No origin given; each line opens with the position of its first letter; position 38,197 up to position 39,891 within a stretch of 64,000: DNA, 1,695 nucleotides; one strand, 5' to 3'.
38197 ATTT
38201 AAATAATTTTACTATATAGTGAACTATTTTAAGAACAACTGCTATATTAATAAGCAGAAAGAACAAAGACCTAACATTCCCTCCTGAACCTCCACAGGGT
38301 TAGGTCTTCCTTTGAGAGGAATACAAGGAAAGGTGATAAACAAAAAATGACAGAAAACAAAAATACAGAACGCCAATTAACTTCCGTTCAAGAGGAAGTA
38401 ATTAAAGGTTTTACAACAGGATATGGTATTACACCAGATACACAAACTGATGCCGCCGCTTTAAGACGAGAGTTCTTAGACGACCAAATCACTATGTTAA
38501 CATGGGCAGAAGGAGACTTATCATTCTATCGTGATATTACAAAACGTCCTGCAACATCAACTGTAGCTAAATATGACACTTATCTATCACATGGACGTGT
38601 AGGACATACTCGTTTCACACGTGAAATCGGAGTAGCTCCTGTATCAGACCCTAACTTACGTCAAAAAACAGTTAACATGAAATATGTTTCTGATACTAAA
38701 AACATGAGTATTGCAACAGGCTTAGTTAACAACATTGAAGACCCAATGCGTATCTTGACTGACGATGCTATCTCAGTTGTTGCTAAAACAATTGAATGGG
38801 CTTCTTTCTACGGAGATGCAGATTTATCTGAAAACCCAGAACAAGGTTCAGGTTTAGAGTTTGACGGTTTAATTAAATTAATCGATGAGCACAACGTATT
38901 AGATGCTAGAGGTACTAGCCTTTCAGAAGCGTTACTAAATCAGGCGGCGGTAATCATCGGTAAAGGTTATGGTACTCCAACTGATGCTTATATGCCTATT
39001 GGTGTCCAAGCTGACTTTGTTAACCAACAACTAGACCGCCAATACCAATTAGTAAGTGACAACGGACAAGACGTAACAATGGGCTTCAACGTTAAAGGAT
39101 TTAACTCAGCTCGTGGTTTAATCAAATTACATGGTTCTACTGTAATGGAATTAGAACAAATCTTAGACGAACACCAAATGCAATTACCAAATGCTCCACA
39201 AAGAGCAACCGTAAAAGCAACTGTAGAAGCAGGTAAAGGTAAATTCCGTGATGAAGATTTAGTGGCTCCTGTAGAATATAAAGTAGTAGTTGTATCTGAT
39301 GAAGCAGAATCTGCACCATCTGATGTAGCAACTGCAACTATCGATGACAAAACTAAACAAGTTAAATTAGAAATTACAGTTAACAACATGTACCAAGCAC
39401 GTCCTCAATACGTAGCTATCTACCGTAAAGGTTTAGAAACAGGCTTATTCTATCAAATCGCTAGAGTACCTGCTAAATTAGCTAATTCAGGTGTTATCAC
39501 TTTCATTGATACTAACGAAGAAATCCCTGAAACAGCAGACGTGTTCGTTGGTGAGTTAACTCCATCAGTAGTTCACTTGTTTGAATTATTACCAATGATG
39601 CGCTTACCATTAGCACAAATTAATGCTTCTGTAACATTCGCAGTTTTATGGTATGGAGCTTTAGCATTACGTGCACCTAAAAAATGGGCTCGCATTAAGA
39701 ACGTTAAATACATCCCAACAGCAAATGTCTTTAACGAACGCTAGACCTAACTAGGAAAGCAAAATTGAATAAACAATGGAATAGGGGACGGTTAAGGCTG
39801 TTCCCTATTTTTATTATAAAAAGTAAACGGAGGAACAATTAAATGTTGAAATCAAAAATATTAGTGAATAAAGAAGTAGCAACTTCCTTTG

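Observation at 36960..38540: Prohead protease C-terminal region and major capsid N-terminus share a ~40-aa motif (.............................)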

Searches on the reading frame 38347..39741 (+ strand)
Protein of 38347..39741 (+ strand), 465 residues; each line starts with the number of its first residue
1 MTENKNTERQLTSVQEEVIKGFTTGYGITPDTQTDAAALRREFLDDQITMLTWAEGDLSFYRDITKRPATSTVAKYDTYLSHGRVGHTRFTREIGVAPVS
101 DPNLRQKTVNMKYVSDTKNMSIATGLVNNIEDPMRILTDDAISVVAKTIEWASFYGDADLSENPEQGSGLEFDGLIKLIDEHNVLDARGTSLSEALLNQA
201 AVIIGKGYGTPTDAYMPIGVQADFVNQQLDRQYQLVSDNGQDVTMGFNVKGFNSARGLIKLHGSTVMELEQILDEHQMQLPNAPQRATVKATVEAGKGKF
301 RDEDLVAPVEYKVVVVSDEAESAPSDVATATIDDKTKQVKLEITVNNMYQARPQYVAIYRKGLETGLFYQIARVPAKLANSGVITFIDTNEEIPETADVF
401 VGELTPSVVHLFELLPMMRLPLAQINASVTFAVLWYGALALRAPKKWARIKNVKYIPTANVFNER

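Call 3: search_protein_families(library=pfam, proteins=[window:38347-39741:+], max_evalue=0.01)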
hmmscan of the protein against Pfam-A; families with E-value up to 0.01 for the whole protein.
window:38347-39741:+ (465 aa): 1 family
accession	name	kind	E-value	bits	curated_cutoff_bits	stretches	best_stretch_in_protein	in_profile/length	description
PF17236.8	SU10_MCP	-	0.0006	19.8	24.1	1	114-268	89-235/292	SU10 major capsid protein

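Call 4: search_protein_families(library=phrogs, proteins=[window:38347-39741:+], max_evalue=0.001)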
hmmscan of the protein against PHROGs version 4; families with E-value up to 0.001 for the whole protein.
window:38347-39741:+ (465 aa): 3 families
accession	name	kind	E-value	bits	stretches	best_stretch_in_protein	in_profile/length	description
phrog_752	-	head and packaging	4.2e-200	666.7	1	3-458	7-473/475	major head protein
phrog_1028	-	head and packaging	1.1e-13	52.5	1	15-54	173-212/591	head maturation protease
phrog_38466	-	head and packaging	3.2e-06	28.1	1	16-54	72-110/170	head maturation protease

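Call 7: search_solved_structures(query=window:38347-39741:+, show_alignments=2)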
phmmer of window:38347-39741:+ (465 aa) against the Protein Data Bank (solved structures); distinct sequences matched with E-value up to 0.001: 3.
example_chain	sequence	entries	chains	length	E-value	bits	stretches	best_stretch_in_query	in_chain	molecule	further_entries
5lii_P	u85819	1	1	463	8e-201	670.9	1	11-457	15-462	Major capsid protein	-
9row_B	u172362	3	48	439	2.6e-197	659.4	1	22-457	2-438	Major capsid protein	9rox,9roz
9vel_C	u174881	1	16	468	2.6e-44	155.2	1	19-455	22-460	Gp6.1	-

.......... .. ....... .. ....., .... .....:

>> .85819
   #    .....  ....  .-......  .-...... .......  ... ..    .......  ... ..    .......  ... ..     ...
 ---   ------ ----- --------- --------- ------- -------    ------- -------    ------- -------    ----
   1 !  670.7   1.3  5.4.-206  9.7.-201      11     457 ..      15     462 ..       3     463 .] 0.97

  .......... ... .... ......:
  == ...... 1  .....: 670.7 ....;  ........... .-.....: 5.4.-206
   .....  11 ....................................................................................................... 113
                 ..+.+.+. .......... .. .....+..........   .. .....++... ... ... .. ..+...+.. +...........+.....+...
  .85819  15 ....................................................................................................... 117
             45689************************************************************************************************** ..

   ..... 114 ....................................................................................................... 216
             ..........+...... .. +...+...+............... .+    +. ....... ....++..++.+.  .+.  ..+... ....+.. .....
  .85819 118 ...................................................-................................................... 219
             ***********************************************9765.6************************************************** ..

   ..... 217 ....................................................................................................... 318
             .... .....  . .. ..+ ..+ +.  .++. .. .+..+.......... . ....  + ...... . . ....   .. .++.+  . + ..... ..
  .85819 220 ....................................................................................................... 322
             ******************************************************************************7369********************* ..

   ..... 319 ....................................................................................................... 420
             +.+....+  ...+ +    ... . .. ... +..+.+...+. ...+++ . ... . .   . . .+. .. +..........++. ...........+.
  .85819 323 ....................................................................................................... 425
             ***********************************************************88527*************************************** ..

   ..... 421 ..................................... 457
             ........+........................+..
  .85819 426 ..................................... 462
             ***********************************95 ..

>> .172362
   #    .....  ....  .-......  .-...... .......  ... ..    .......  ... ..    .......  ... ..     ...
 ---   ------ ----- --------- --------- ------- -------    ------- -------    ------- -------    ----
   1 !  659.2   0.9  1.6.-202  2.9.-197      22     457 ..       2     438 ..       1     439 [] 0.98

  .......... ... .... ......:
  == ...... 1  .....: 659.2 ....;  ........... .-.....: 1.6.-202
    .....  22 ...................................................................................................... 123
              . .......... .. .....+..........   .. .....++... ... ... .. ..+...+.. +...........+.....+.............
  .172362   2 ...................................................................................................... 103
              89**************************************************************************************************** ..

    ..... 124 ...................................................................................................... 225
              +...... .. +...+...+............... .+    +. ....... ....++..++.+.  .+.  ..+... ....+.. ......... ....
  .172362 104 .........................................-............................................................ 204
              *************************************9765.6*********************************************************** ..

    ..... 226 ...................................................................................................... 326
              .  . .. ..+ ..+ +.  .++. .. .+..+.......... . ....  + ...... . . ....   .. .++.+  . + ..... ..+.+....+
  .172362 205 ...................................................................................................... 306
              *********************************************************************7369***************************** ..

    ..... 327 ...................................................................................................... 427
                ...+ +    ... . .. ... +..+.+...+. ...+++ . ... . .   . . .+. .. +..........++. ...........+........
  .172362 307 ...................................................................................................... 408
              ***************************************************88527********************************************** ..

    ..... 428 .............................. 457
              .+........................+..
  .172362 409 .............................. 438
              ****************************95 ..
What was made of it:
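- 38347..39744 (+): Major capsid protein gene, 465 aa (HK97 fold, Herelleviridae type). phmmer against PDB: 5lii_P (phi812 MCP) E=8e-201 and SPO1 Gp6.1 (9vel) E=2.6e-44 (call 7). phrog_752 E=4.2e-200 (call 4).
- On Herelleviridae HK97-fold major capsid protein with a cleaved N-terminal propeptide: 5lii_P E=8e-201, 9row_B E=2.6e-197, SPO1 Gp6.1 9vel E=2.6e-44 (call 7).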

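Call 24: find_related_loci(query=window:38347-39741:+, collection=viral_contigs, flank=6000)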
Query window:38347-39741:+ (465 aa) in viral_contigs; peptide patterns used: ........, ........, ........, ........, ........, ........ (x = any residue, [..] = any of these).
27 stretches matched a pattern; 15 encode a relative of the query (tblastn E <= 1e-3); 15 distinct loci.
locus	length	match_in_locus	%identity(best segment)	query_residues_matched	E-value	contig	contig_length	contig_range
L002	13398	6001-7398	89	1-465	0e+0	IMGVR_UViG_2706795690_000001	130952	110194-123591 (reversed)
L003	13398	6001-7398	85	1-465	0e+0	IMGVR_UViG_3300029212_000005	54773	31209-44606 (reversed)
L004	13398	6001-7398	85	1-465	0e+0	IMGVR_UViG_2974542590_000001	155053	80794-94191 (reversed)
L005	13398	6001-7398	85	1-465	0e+0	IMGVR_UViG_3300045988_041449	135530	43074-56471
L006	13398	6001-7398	85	1-465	0e+0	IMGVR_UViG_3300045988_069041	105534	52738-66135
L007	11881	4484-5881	85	1-465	0e+0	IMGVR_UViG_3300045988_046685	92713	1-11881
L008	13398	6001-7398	85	1-465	0e+0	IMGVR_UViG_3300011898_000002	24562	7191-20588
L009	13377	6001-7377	74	3-461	0e+0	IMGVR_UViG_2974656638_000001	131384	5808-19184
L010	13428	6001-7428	64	3-465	0e+0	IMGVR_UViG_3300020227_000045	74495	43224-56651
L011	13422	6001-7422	64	3-463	0e+0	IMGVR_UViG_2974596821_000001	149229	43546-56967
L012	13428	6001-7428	64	3-465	0e+0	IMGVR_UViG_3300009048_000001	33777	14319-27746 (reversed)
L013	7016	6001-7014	79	1-337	0e+0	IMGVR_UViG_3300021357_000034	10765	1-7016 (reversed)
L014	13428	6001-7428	64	3-465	0e+0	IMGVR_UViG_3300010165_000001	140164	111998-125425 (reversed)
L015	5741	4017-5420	46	4-455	2e-125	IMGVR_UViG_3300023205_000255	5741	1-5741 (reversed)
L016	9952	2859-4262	46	4-455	4e-125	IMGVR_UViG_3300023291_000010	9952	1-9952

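Call 62: find_homologous_proteins(query=window:38347-39741:+, max_evalue=1e-10)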
Query window:38347-39741:+ (465 aa): 320 proteins with E <= 1e-10 among 8000 candidates; the best 120 are listed.
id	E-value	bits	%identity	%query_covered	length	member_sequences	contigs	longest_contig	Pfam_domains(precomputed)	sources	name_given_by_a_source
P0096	4.8e-286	967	92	100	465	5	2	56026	-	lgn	-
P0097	8.8e-276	933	89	100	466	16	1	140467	-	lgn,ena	-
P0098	5.2e-261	884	85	100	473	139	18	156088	PF17236.9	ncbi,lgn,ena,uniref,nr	ncbi:capsid protein [Enterococcus faecium]|uniref:Major capsid protein n=2 Tax=Enterococcus phage Po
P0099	6.6e-258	874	83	100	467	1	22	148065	-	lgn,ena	-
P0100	6.8e-258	874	83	100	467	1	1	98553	-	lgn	-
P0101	1.8e-257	873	83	100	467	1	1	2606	-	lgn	-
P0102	2.2e-257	872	83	100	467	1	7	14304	-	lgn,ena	-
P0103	2.5e-257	872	83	100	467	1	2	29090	-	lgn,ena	-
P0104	9.6e-257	870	83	100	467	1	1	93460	-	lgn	-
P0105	1.1e-256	870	83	100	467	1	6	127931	-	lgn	-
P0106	1.5e-256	870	83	100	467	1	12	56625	-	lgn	-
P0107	1.9e-256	869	83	100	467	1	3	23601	-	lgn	-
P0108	2.0e-256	869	83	100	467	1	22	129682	-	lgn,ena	-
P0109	7.4e-255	864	82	100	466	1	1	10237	-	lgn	-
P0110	2.9e-254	862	81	100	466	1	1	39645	-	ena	-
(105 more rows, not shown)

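Call 73: predict_structure(alignment_id=A2)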
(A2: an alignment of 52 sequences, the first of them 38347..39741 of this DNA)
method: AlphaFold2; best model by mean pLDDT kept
length: 465 residues; sequences in the alignment: 52
mean_pLDDT: 62.5   pTM: 0.62
mean pLDDT of the five models: 62.5, 58.2, 56.9, 55.8, 53.2
residues with pLDDT >= 90: 52; 70-90: 158; 50-70: 70; < 50: 185
segments of 3 or more residues with pLDDT < 50: 1-12, 15-141, 234-237, 239-246, 406-433, 439-441
pLDDT, mean of each block of 10 residues (from residue 1): 40 44 34 39 40 39 34 31 33 29 33 36 37 42 55 70 69 71 88 89 77 79 77 51 52 76 62 78 85 90 88 83 90 91 78 85 87 87 90 87 57 42 40 46 68 78 60
secondary structure, 60 per line:
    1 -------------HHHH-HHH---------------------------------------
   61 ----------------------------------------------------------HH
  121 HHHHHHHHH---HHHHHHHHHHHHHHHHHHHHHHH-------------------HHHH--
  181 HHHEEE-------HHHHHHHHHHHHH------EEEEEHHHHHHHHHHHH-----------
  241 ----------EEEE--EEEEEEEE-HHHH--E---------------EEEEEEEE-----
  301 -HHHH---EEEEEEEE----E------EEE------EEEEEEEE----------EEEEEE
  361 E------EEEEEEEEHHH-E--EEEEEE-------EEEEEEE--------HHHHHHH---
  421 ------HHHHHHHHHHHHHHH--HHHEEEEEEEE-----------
elements in order: H14-17 H119-129 H133-155 H175-178 E184-186 H194-206 E213-217 H218-229 E251-254 E257-264 H266-269 E288-295 H302-305 E309-316 E328-330 E337-344 E355-361 E368-375 E383-388 E396-402 H411-417 H427-441 E447-454
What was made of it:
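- The AF2 model of the MCP gives no confident structure for aa 15-141 (call 73).
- Tried and rejected: AF2 of the MCP to compare N-arm conformation with the protease copy. aa 15-141 have pLDDT<50, so the model is uninformative (call 73).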
